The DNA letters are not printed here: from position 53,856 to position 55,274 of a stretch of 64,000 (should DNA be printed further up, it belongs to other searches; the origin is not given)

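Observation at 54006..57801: Putative operon OM channel - Zn-ADH - DUF899(CxxC) - ankyrin-repeat protein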

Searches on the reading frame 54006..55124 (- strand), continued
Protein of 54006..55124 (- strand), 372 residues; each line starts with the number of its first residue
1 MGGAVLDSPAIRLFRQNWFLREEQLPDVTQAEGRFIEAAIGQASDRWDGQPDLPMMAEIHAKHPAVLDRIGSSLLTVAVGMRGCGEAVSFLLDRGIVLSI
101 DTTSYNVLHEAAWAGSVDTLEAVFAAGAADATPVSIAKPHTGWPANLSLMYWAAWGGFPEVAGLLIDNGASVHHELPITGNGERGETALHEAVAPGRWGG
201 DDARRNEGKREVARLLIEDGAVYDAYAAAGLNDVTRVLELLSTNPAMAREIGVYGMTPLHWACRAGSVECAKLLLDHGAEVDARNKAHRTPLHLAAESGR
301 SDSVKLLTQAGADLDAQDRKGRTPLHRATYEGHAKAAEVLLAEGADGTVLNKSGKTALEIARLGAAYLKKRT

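Call 75: search_protein_representatives(protein=P0001)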
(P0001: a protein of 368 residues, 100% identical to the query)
Query: 368 residues. Proteins with E-value up to 0.001 (for the whole library): 467996; up to 1e-10: 196549; up to 1e-30: 25498. The best 150 are listed.
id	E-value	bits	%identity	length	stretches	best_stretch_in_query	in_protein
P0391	7.6e-281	946.7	40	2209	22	225-358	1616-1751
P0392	2.7e-269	908.7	36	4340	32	227-357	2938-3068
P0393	3.0e-253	856.0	38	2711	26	223-358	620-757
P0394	6.7e-245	828.5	38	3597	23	251-358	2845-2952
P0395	1.7e-240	814.0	47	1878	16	251-350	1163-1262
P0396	2.9e-232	786.9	36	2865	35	265-355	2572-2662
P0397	1.5e-231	784.6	33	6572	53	225-357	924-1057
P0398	3.3e-229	776.8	49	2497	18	253-342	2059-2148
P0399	4.8e-227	769.7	38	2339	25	222-359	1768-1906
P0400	2.6e-224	760.7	36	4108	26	246-340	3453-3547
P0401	2.2e-222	754.4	38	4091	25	229-343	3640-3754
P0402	2.4e-216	734.5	33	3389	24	224-357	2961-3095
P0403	1.0e-215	732.5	41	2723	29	250-338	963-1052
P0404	1.4e-213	725.4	39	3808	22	251-344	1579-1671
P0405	1.0e-208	709.4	35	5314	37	224-358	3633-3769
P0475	1.3e-130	452.5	45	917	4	6-367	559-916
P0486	9.2e-129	446.4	60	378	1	5-367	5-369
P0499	1.6e-125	435.8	47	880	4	15-367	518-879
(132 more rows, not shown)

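Call 76: search_protein_families(library=pfam, proteins=[P0475, P0499, P0486], max_evalue=0.001)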
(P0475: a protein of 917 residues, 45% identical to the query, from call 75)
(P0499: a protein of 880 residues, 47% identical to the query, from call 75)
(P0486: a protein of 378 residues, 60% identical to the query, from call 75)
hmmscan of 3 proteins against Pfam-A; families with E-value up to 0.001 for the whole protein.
P0475 (917 aa): 6 families
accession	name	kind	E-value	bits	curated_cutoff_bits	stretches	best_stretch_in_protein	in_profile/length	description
PF12796.13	Ank_2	-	2.4e-65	217.5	27.3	7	829-894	25-88/90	Ankyrin repeats (3 copies)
PF00023.36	Ank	-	5.4e-58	190.1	21.1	2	799-828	1-28/33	Ankyrin repeat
PF13637.12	Ank_4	-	2.3e-48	161.5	22.7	3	772-820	3-50/50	Ankyrin repeats (many copies)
PF13606.12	Ank_3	-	1.1e-38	126.7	22.3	1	799-824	1-26/30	Ankyrin repeat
PF13857.12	Ank_5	-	1.7e-26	92.4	27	2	851-906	1-56/56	Ankyrin repeats (many copies)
PF24521.3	Ank_KRIT1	-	3e-09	37.2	80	0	802-870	48-122/149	KRIT1 ankyrin-repeats domain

P0499 (880 aa): 7 families
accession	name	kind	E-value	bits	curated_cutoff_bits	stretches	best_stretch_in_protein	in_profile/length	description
PF12796.13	Ank_2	-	8e-65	215.9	27.3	6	796-859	29-90/90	Ankyrin repeats (3 copies)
PF00023.36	Ank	-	2.5e-56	184.9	21.1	2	762-793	1-32/33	Ankyrin repeat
PF13606.12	Ank_3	-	3.8e-44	143.3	22.3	1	762-791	1-30/30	Ankyrin repeat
PF13637.12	Ank_4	-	6.8e-40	134.6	22.7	3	803-849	4-50/50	Ankyrin repeats (many copies)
PF13857.12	Ank_5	-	1.9e-31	108.2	27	2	815-869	1-56/56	Ankyrin repeats (many copies)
PF24521.3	Ank_KRIT1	-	1e-13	51.7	80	0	417-487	51-127/149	KRIT1 ankyrin-repeats domain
PF23745.1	ANK_LRRK2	-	1.1e-06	28.9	27.5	0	160-224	49-109/130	LRRK2 ANK repeat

P0486 (378 aa): 6 families
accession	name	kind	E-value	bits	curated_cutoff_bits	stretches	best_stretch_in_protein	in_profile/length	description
PF12796.13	Ank_2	-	5.6e-41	139.4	27.3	3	264-347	11-88/90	Ankyrin repeats (3 copies)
PF00023.36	Ank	-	4.4e-31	105.6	21.1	3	250-280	2-32/33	Ankyrin repeat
PF13857.12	Ank_5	-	2.6e-24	85.5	27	2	305-359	1-56/56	Ankyrin repeats (many copies)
PF13637.12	Ank_4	-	6.7e-24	83.9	22.7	2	301-339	12-50/50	Ankyrin repeats (many copies)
PF13606.12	Ank_3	-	6e-18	63.3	22.3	1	250-277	2-29/30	Ankyrin repeat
PF24521.3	Ank_KRIT1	-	1.3e-08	35.1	80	0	243-323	38-122/149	KRIT1 ankyrin-repeats domain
